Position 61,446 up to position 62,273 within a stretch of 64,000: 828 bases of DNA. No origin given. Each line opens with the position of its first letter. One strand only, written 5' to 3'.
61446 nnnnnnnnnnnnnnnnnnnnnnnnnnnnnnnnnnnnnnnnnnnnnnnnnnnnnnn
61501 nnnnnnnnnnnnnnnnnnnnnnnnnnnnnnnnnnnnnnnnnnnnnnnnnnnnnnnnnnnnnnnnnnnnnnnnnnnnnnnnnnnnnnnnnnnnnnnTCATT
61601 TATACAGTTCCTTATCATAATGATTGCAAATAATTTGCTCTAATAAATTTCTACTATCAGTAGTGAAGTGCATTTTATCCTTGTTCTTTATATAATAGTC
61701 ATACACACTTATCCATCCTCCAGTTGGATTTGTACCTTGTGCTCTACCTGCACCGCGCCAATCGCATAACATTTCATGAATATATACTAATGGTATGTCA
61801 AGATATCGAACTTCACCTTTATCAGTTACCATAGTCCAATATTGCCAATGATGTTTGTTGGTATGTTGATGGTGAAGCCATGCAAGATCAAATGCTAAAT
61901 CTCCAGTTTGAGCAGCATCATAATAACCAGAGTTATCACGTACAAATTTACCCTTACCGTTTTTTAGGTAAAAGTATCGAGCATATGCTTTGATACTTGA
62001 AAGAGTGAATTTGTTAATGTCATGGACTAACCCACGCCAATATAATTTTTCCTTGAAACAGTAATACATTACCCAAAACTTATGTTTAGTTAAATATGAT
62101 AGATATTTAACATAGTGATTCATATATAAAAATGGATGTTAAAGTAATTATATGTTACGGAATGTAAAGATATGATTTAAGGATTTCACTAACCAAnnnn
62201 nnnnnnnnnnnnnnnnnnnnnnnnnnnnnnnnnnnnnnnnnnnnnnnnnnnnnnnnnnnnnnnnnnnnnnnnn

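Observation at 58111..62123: Virus-encoded NAD+ salvage: NAMPT plus an unusual HD-phosphohydrolase/NMNAT fusion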

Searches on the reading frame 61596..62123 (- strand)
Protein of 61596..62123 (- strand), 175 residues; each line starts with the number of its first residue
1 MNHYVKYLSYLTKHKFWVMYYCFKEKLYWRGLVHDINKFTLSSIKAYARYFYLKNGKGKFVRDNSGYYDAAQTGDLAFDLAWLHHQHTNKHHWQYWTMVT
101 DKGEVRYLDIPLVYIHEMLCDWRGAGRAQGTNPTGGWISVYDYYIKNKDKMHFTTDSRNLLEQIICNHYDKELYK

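Call 3: search_protein_families(library=pfam, proteins=[window:61596-62123:-], max_evalue=0.1)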
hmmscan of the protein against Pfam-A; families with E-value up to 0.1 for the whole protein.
window:61596-62123:- (175 aa): 1 family
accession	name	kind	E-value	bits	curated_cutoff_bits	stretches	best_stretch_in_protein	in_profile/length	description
PF18907.5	DUF5662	-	8.5e-34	116.9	27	1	6-165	4-154/156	Family of unknown function (DUF5662)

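Call 4: search_protein_families(library=ncbifam, proteins=[window:61596-62123:-], max_evalue=0.1)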
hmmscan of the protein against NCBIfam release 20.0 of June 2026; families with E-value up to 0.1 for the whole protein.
window:61596-62123:- (175 aa): 0 families

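Call 5: search_protein_families(library=phrogs, proteins=[window:61596-62123:-], max_evalue=0.01)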
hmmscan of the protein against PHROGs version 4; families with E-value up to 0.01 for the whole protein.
window:61596-62123:- (175 aa): 1 family
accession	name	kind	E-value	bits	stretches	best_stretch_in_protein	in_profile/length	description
phrog_20637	-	unknown function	1.6e-14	55.2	1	33-166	43-159/174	-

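Call 40: find_homologous_proteins(query=window:61596-62123:-, max_evalue=0.001)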
Query window:61596-62123:- (175 aa): 714 proteins with E <= 0.001 among 727 candidates; the best 120 are listed.
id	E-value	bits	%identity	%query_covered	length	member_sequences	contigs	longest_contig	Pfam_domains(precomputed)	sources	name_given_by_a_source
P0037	4.2e-107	374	100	90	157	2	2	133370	PF18907.6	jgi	-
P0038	1.8e-89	317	81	94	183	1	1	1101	PF18907.6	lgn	-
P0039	6.8e-86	305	74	95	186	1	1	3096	PF18907.6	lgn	-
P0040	2.3e-78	280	73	95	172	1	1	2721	PF18907.6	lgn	-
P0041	3.5e-77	277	68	95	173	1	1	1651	PF18907.6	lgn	-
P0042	1.2e-76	275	67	98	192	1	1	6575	PF18907.6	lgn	-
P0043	6.8e-74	266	65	98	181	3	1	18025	PF18907.6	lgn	-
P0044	6.4e-72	259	66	98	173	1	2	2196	PF18907.6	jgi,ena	-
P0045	2.0e-68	248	72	87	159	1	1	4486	PF18907.6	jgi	jgi:hypothetical protein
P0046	2.2e-68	248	65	96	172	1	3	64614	PF18907.6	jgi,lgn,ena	-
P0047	5.3e-68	247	66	94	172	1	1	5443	PF18907.6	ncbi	-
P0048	5.9e-67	243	68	88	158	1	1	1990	PF18907.6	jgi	jgi:hypothetical protein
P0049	8.5e-66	239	65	88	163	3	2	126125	PF18907.6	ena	-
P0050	1.5e-65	239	69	84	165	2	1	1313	PF18907.6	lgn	-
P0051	5.0e-62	227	65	84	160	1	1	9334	PF18907.6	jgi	jgi:hypothetical protein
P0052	4.8e-58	214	61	90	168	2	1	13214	PF18907.6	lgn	-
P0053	5.4e-58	214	56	93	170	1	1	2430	PF18907.6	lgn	-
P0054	5.5e-52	194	51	97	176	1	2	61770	PF18907.6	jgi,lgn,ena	-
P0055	5.9e-49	184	54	94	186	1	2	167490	PF18907.6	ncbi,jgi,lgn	jgi:hypothetical protein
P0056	1.2e-44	170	48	94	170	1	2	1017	PF18907.6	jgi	jgi:hypothetical protein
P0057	2.5e-44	169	47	94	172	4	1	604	PF18907.6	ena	-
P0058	2.9e-44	169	51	93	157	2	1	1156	PF18907.6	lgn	-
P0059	1.1e-43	167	49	93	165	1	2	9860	PF18907.6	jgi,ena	-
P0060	1.6e-43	167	48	94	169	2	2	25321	PF18907.6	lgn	-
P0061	4.8e-43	165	48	91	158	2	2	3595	PF18907.6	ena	-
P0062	1.0e-42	164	47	94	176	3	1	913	PF18907.6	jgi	-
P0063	1.1e-42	164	47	97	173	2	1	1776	PF18907.6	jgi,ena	-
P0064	1.3e-42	164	49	93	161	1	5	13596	PF18907.6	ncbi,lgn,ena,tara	tara:strand:- start:1445 stop:1930 length:486 start_codon:yes stop_codon:yes gene_type:complete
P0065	3.9e-42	162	46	94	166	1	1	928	PF18907.6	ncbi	-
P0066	1.0e-41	161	48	98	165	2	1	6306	PF18907.6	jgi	-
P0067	1.5e-41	160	48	93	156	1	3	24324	PF18907.6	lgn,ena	-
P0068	6.8e-41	158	50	91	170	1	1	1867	PF18907.6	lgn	-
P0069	1.0e-40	158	47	94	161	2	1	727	PF18907.6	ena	-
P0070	1.6e-40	157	49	93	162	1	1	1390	PF18907.6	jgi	jgi:hypothetical protein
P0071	2.8e-40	156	48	94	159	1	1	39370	PF18907.6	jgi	jgi:hypothetical protein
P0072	1.1e-39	154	46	91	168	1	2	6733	PF18907.6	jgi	jgi:hypothetical protein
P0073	1.2e-39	154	47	92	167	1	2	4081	PF18907.6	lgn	-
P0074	1.5e-39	154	48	91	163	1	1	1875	PF18907.6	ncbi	-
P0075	3.5e-39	153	50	93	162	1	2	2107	PF18907.6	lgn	-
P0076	3.6e-39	153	45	96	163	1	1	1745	PF18907.6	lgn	-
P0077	3.7e-39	153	49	94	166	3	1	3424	PF18907.6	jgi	-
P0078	3.8e-39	153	47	89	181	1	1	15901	PF18907.6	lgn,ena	-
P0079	3.9e-39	152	47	93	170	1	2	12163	PF18907.6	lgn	-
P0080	4.0e-39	152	47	96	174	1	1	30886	PF18907.6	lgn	-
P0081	4.0e-39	152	45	99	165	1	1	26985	PF18907.6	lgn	-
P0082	4.4e-39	152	47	93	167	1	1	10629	PF18907.6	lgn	-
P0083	4.6e-39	152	45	98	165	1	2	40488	PF18907.6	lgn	-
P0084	6.1e-39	152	46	93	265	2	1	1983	PF18907.6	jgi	-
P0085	7.1e-39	152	47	93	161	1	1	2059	PF18907.6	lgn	-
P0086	2.0e-38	150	48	93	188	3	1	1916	PF18907.6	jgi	jgi:hypothetical protein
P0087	2.1e-38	150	48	93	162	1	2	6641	PF18907.6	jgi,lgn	-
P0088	2.1e-38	150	45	93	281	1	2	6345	PF18907.6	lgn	-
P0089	2.7e-38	150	46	93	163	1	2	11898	PF18907.6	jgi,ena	-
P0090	3.0e-38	150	44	91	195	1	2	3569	PF18907.6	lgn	-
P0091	3.4e-38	149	47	94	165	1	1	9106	PF18907.6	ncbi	-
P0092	3.6e-38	149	44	94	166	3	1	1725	PF18907.6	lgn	-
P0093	3.9e-38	149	45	94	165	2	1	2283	PF18907.6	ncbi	-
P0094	4.3e-38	149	45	89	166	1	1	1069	PF18907.6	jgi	jgi:hypothetical protein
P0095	4.7e-38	149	45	94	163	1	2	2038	PF18907.6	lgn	-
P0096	5.4e-38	149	48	93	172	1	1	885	PF18907.6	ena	-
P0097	7.0e-38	148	46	93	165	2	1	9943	PF18907.6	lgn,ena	-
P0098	8.1e-38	148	47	91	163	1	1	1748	PF18907.6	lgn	-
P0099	8.5e-38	148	46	94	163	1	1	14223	PF18907.6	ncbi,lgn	-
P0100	9.5e-38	148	47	91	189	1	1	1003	PF18907.6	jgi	jgi:hypothetical protein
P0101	1.2e-37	148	45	90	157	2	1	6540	PF18907.6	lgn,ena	-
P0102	1.2e-37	148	48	91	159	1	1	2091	PF18907.6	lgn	-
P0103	1.2e-37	148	45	93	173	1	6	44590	PF18907.6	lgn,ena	-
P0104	1.3e-37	147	44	97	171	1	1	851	PF18907.6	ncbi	-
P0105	1.3e-37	147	46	93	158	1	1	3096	PF18907.6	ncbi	-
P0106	1.6e-37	147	44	94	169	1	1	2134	PF18907.6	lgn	-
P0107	2.0e-37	147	45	91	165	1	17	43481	PF18907.6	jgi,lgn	jgi:hypothetical protein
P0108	2.0e-37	147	45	93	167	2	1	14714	PF18907.6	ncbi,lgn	-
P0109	2.3e-37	147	50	89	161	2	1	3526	PF18907.6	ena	-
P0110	2.6e-37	147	45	93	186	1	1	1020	PF18907.6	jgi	-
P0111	2.9e-37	146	45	94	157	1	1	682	PF18907.6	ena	-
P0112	3.0e-37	146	47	93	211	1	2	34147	PF18907.6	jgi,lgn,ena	-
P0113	3.5e-37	146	44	94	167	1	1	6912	PF18907.6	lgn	-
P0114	3.5e-37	146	46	94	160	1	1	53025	PF18907.6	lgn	-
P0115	3.7e-37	146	48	99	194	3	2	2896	PF18907.6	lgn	-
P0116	3.9e-37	146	45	93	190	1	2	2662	PF18907.6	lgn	-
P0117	4.1e-37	146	43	93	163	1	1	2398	PF18907.6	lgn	-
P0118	4.4e-37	146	46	91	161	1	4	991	PF18907.6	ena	-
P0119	8.0e-37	145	46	93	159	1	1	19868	PF18907.6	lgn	-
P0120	9.2e-37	145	43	87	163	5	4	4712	PF18907.6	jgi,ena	-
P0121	9.5e-37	145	45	94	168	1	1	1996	PF18907.6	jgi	-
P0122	1.1e-36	145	47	97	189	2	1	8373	PF18907.6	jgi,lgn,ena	-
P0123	1.2e-36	144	45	96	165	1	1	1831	PF18907.6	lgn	-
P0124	1.2e-36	144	50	91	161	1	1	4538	PF18907.6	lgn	-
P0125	1.5e-36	144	46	93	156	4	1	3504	PF18907.6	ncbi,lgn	-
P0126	1.5e-36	144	48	91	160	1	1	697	PF18907.6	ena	-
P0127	1.8e-36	144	44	91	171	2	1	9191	PF18907.6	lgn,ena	-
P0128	2.0e-36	144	44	94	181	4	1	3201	PF18907.6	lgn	-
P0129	2.1e-36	144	48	93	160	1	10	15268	PF18907.6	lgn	-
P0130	2.3e-36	143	44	94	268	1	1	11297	PF18907.6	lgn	-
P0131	2.5e-36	143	44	94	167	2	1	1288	PF18907.6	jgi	-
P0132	2.8e-36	143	46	93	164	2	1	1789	PF18907.6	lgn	-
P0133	4.6e-36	142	44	93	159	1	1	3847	PF18907.6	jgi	jgi:hypothetical protein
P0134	4.8e-36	142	46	91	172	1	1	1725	PF18907.6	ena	-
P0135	5.0e-36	142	42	94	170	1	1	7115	PF18907.6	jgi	-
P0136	7.5e-36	142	42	96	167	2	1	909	PF18907.6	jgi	-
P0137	9.1e-36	141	46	93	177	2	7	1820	PF18907.6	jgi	jgi:hypothetical protein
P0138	1.1e-35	141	44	95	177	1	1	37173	PF18907.6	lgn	-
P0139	1.3e-35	141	42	96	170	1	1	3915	PF18907.6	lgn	-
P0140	1.4e-35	141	46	94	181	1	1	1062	PF18907.6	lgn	-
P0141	1.7e-35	141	46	94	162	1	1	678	PF18907.6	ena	-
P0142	1.9e-35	140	44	93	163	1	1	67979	PF18907.6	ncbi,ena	-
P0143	2.1e-35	140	47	94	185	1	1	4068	PF18907.6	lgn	-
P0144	2.2e-35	140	47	94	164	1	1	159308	PF18907.6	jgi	jgi:hypothetical protein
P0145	2.5e-35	140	48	94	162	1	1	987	PF18907.6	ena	-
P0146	2.7e-35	140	47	93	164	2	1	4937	PF18907.6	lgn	-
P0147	2.8e-35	140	47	91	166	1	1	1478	PF18907.6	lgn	-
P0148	2.9e-35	140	47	91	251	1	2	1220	PF18907.6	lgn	-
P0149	3.0e-35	140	46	93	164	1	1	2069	PF18907.6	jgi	jgi:hypothetical protein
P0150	3.5e-35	140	46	81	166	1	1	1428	PF18907.6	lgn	-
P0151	3.6e-35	140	43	94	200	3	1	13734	PF18907.6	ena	-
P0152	3.7e-35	139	43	93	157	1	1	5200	PF18907.6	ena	-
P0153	4.1e-35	139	44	93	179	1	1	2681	PF18907.6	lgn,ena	-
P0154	4.4e-35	139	46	94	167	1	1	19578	PF18907.6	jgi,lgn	-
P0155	5.1e-35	139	45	94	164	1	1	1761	PF18907.6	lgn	-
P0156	6.0e-35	139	45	93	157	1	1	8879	PF18907.6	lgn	-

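Call 41: find_encoding_contigs(protein=P0049, flank=10000, max_places=2)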
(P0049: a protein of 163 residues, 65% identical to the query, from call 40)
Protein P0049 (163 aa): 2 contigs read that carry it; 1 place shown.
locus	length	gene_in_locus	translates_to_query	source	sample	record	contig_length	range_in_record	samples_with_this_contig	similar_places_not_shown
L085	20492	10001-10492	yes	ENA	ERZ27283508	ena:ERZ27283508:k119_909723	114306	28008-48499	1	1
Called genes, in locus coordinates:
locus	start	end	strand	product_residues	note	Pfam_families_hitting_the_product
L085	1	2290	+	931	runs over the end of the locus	PF03104:DNA_pol_B_exo1, PF00136:DNA_pol_B, PF14890:Intein_splicing, PF00136:DNA_pol_B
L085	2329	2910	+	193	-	-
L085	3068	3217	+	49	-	-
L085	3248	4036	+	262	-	-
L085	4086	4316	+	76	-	-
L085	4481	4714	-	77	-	-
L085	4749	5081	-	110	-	-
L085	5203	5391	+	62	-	-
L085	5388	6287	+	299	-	PF00535:Glycos_transf_2, PF13641:Glyco_tranf_2_3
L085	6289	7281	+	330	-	-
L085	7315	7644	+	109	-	-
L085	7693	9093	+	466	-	PF18127:NAMPT_N, PF04095:NAPRTase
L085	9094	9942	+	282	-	PF04055:Radical_SAM (weak)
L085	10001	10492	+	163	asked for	PF18907:DUF5662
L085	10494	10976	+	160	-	-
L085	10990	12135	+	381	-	PF13692:Glyco_trans_1_4, PF00534:Glycos_transf_1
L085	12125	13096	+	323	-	PF00535:Glycos_transf_2, PF13641:Glyco_tranf_2_3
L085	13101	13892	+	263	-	PF04055:Radical_SAM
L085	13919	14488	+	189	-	PF13578:Methyltransf_24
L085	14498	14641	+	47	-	-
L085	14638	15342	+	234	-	PF00303:Thymidylat_synt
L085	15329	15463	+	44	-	-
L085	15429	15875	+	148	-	PF01844:HNH (weak)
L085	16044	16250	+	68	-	-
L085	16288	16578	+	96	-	PF13597:NRDD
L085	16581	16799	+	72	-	PF00462:Glutaredoxin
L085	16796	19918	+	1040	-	PF03477:ATP-cone (weak), PF13597:NRDD, PF14890:Intein_splicing, PF13597:NRDD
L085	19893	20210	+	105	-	PF02943:FeThRed_B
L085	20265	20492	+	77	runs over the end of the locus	-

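Call 61: find_related_loci(query=A5, collection=viral_contigs, flank=10000)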
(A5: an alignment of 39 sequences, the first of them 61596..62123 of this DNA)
Query A5 (175 aa) in viral_contigs; peptide patterns used: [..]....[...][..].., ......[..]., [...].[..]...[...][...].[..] (x = any residue, [..] = any of these).
600 stretches matched a pattern (row limit reached: there are more); 534 encode a relative of the query (tblastn E <= 1e-3); the best 80 are kept; 80 distinct loci.
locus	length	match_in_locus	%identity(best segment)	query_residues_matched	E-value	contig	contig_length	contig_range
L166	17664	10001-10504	65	1-168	5e-71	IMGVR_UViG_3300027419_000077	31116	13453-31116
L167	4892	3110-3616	45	1-172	4e-49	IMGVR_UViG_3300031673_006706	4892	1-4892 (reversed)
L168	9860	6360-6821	49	4-165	5e-48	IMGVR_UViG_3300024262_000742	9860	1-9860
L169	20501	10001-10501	44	1-165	3e-46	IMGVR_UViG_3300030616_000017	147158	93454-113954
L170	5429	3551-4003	46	7-163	4e-44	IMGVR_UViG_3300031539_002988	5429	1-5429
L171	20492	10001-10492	46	4-165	3e-43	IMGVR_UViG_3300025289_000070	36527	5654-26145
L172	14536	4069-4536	45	1-165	2e-42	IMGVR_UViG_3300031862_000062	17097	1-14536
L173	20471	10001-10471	47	4-165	2e-42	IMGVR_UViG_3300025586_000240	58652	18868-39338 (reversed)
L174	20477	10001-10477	45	1-165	3e-42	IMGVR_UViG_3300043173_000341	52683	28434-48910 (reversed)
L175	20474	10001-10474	44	2-163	1e-40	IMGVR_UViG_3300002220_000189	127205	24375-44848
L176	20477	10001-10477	44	1-165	1e-40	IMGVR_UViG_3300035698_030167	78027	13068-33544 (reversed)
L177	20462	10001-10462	44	1-165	2e-40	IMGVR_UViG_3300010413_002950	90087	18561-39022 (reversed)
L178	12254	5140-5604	43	4-167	4e-40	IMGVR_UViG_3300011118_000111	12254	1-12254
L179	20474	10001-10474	44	1-165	5e-40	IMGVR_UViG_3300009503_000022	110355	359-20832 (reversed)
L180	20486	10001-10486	41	4-165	4e-39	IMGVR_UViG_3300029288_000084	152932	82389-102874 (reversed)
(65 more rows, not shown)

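Call 70: predict_structure(alignment_id=A5)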
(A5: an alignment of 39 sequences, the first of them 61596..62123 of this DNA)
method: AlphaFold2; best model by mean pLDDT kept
length: 175 residues; sequences in the alignment: 39
mean_pLDDT: 92.4   pTM: 0.89
mean pLDDT of the five models: 92.4, 91.8, 91.6, 91.6, 91.4
residues with pLDDT >= 90: 143; 70-90: 23; 50-70: 7; < 50: 2
segments of 3 or more residues with pLDDT < 50: none
pLDDT, mean of each block of 10 residues (from residue 1): 89 98 98 97 93 62 79 87 96 96 97 99 95 95 96 98 98 88
secondary structure, 60 per line:
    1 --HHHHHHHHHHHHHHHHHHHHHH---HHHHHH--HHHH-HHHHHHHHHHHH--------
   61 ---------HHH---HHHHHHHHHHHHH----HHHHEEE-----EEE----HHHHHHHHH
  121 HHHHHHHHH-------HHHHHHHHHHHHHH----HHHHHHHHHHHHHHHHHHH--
elements in order: H3-24 H28-33 H36-39 H41-52 H76-88 H93-96 E97-99 E105-107 H112-129 H137-150 H155-173

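Call 80: find_encoding_contigs(protein=P0037, flank=10000, max_places=2)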
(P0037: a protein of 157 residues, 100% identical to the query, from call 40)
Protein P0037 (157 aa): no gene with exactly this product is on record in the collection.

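Call 99: search_protein_families(library=padloc, proteins=[window:61596-62123:-], max_evalue=0.01)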
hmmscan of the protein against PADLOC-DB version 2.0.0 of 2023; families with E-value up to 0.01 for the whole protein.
window:61596-62123:- (175 aa): 0 families
